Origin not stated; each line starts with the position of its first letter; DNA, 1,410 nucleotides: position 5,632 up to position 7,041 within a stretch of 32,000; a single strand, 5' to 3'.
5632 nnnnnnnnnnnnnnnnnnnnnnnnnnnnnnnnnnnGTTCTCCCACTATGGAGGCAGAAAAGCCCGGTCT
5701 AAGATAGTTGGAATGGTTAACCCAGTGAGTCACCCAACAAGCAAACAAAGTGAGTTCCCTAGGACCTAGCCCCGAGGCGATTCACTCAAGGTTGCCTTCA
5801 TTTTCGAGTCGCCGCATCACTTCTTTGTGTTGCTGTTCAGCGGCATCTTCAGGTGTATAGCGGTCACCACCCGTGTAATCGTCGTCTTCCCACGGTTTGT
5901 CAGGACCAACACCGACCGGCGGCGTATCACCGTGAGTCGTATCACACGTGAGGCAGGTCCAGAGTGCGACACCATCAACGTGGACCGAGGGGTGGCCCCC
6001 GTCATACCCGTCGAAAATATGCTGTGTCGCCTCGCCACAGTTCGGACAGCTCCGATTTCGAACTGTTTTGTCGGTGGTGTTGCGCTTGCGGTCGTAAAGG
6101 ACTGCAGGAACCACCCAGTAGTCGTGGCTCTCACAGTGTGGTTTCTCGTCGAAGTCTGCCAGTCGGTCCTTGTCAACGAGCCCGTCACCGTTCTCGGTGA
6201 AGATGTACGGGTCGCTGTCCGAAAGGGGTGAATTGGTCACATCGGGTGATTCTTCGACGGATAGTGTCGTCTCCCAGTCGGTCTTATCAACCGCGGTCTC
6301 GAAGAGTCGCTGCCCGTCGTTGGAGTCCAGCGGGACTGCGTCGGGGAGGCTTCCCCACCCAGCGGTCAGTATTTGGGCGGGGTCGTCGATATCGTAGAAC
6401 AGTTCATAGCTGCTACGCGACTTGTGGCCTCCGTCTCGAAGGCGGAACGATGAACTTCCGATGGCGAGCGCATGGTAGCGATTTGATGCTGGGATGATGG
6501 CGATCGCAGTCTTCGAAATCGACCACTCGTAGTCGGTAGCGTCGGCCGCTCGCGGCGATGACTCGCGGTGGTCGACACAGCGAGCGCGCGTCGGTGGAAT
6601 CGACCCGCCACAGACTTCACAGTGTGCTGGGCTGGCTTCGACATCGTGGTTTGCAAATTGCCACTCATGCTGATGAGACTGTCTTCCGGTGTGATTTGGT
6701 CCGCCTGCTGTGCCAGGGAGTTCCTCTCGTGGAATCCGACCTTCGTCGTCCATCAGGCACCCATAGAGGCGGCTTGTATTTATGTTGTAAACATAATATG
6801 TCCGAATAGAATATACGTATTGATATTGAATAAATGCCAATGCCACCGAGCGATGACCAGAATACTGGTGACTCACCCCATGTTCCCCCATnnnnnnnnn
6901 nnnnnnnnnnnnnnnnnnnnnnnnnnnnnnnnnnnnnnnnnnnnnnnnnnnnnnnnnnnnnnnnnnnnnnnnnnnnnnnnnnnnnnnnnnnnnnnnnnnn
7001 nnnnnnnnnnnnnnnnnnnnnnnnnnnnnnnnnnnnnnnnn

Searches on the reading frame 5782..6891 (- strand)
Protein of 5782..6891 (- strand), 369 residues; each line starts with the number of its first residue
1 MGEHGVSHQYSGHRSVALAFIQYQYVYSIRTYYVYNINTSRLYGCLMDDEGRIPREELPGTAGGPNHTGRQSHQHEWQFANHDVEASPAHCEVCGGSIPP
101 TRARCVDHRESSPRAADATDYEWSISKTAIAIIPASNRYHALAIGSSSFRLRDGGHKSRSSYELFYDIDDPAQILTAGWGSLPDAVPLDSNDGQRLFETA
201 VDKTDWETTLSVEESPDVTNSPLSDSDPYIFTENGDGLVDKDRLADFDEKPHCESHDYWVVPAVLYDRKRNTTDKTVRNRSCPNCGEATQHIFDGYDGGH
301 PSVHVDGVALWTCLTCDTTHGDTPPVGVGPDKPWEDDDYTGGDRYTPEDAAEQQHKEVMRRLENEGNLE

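Call 13: search_protein_families(library=pfam, proteins=[window:5782-6891:-], max_evalue=0.01)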
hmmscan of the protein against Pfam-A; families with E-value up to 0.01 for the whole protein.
window:5782-6891:- (369 aa): 0 families

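Call 69: find_encoding_contigs(protein=window:5782-6891:-, flank=10000, max_places=3)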
Protein window:5782-6891:- (369 aa): no gene with exactly this product is on record in the collection.
